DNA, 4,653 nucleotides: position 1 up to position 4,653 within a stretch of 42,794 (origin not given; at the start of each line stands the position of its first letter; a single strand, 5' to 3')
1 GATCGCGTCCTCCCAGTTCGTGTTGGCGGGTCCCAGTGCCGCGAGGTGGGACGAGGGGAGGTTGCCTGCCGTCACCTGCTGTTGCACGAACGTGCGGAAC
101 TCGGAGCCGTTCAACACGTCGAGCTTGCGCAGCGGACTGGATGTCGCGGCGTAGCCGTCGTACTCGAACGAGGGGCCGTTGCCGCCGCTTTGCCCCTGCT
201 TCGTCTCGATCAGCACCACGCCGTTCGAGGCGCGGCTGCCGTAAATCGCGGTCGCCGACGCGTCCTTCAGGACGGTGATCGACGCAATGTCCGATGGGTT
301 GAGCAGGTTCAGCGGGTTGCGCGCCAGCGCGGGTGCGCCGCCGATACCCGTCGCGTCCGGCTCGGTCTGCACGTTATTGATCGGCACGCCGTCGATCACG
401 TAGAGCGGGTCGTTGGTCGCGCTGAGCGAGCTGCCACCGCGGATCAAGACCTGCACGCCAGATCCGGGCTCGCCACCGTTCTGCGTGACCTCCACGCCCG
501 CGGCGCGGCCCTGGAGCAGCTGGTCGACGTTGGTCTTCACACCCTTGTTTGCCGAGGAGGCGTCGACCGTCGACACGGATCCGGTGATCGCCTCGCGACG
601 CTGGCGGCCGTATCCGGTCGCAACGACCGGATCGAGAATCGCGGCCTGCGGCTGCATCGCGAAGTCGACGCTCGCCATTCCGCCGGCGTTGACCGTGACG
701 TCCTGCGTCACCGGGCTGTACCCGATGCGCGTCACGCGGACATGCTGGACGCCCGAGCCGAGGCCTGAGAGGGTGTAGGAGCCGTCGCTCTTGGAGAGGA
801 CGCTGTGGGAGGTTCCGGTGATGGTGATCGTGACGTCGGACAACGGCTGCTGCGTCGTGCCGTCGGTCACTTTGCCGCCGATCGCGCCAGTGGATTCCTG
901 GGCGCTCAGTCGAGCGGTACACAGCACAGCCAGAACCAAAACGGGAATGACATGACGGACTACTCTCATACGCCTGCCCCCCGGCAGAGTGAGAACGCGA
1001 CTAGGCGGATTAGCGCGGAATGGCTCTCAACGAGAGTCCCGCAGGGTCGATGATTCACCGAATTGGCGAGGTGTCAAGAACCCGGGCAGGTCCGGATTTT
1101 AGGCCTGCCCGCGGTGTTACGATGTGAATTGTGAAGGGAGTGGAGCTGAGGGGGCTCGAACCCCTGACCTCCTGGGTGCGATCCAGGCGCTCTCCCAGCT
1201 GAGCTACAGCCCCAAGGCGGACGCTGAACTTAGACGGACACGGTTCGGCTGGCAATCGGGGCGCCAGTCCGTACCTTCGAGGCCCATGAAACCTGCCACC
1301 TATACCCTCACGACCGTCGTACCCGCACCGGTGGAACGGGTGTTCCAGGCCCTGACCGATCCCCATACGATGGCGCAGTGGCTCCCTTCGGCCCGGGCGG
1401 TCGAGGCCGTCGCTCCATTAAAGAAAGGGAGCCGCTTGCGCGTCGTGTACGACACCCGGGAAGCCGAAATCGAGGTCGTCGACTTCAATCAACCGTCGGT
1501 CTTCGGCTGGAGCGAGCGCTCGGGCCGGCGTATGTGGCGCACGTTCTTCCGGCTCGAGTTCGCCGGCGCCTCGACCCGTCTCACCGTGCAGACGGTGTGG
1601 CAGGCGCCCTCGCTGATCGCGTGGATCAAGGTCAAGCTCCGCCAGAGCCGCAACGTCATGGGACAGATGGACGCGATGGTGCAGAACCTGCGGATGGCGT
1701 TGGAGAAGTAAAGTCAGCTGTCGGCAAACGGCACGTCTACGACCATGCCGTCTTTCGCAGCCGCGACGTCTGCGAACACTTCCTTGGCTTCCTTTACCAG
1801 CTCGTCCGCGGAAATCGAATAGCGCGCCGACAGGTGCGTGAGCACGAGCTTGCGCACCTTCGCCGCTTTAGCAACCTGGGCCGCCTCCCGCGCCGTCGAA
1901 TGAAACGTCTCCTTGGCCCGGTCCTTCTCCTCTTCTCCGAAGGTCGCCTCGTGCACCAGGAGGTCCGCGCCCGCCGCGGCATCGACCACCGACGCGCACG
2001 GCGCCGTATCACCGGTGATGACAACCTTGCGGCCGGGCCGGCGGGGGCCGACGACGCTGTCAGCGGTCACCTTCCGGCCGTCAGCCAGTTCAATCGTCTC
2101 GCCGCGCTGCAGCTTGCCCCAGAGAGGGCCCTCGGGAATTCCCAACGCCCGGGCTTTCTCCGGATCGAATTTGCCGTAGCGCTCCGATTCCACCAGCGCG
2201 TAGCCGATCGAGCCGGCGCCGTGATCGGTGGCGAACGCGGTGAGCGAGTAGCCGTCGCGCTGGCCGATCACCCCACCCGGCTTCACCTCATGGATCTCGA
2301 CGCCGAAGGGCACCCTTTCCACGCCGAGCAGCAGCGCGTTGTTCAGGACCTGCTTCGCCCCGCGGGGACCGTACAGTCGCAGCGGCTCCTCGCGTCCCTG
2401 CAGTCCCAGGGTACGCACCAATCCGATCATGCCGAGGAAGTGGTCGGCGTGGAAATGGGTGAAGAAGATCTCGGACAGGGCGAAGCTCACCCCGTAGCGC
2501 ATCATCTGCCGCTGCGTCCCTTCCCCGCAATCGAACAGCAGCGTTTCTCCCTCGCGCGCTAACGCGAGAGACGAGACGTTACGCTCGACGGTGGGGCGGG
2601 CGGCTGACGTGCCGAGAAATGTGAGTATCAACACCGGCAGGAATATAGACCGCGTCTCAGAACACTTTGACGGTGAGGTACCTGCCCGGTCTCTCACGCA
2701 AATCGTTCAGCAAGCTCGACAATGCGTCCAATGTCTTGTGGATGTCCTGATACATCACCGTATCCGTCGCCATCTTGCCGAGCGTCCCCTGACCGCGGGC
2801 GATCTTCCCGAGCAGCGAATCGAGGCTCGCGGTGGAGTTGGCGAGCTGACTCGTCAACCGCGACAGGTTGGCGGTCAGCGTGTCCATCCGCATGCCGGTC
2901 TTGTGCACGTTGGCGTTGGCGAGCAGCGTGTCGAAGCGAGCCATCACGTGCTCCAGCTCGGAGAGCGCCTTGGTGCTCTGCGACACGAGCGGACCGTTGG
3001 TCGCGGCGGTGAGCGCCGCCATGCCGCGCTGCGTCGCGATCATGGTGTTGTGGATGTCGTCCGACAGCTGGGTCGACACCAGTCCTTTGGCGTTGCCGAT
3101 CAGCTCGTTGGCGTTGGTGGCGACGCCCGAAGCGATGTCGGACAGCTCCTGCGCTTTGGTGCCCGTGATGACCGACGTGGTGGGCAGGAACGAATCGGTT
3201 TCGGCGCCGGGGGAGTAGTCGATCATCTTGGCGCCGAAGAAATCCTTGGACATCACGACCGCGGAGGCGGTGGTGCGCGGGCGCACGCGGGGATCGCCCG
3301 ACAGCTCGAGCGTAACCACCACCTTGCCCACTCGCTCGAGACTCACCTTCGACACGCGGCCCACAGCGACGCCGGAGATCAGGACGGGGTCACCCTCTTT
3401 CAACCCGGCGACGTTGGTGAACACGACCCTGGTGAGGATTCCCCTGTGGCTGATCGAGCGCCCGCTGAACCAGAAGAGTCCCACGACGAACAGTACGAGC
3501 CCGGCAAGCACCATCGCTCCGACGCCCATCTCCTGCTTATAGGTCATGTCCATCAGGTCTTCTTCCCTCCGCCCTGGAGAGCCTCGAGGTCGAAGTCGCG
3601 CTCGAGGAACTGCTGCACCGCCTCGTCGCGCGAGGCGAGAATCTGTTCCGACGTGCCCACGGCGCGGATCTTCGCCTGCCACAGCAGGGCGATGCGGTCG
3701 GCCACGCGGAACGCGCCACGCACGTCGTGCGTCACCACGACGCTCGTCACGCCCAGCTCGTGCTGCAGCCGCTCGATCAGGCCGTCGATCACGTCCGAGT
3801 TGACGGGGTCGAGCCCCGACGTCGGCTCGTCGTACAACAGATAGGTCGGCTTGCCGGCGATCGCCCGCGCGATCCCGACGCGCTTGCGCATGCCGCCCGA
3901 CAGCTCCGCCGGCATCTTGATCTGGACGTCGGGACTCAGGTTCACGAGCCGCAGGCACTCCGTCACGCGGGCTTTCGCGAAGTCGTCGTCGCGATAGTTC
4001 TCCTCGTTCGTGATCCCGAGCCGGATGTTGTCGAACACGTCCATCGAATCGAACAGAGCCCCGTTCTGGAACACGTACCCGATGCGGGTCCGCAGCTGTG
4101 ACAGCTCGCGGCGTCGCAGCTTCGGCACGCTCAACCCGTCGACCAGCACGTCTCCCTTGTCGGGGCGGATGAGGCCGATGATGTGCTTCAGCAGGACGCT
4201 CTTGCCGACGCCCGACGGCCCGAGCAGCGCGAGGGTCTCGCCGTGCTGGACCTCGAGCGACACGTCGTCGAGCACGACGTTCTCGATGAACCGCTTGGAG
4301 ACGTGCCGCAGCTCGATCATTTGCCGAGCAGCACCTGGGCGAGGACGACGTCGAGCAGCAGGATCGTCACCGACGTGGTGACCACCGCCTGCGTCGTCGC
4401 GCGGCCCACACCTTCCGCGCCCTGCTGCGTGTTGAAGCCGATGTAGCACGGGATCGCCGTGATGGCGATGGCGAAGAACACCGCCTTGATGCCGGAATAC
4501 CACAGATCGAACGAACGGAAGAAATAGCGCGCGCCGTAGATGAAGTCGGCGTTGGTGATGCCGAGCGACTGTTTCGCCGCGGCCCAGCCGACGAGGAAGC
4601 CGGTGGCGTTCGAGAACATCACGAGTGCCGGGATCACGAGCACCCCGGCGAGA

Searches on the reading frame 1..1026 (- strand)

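Call 8: search_protein_families(library=pfam, proteins=[window:1-1026:-], max_evalue=0.001)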
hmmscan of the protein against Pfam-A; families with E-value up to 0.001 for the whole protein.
window:1-1026:- (342 aa): 3 families
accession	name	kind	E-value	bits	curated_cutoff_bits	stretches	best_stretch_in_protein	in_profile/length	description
PF07715.20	Plug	-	1.8e-18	67.5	23.9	1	145-270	3-107/107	TonB-dependent Receptor Plug Domain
PF13620.12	CarboxypepD_reg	-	8.6e-16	58.5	32.3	1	49-125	2-82/82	Carboxypeptidase regulatory-like domain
PF13715.12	CarbopepD_reg_2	-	3e-15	56.4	32.2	1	49-135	1-87/88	CarboxypepD_reg-like domain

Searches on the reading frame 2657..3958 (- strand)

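Call 66: search_protein_families(library=pfam, proteins=[window:2657-3958:-], max_evalue=0.01)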
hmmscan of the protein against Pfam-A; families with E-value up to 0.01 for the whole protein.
window:2657-3958:- (433 aa): 1 family
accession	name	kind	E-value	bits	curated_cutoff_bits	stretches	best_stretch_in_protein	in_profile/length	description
PF02470.25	MlaD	-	2e-12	47.6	25.1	1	177-251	6-81/81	MlaD protein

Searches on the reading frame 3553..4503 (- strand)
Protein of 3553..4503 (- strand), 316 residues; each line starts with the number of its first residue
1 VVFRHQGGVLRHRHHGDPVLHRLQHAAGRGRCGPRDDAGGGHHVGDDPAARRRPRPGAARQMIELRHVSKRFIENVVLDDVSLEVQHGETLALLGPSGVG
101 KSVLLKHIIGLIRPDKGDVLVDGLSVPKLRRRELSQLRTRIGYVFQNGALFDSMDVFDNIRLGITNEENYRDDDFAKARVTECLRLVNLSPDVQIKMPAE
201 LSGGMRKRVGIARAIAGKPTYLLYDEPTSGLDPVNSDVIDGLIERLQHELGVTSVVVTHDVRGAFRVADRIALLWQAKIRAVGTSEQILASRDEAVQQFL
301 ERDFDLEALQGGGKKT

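Call 66: search_protein_families(library=pfam, proteins=[window:3553-4503:-], max_evalue=0.01)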
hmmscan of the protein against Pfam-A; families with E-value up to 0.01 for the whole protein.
window:3553-4503:- (316 aa): 3 families
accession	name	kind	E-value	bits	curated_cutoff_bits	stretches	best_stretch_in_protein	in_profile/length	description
PF00005.33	ABC_tran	-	6.2e-34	118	25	1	78-229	1-137/137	ABC transporter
PF03193.22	RsgA_GTPase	-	0.0015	18.8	30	1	83-110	102-128/174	RsgA GTPase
PF13304.12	AAA_21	-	0.0088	16.6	27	0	201-260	238-299/304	AAA domain, putative AbiEii toxin, Type IV TA system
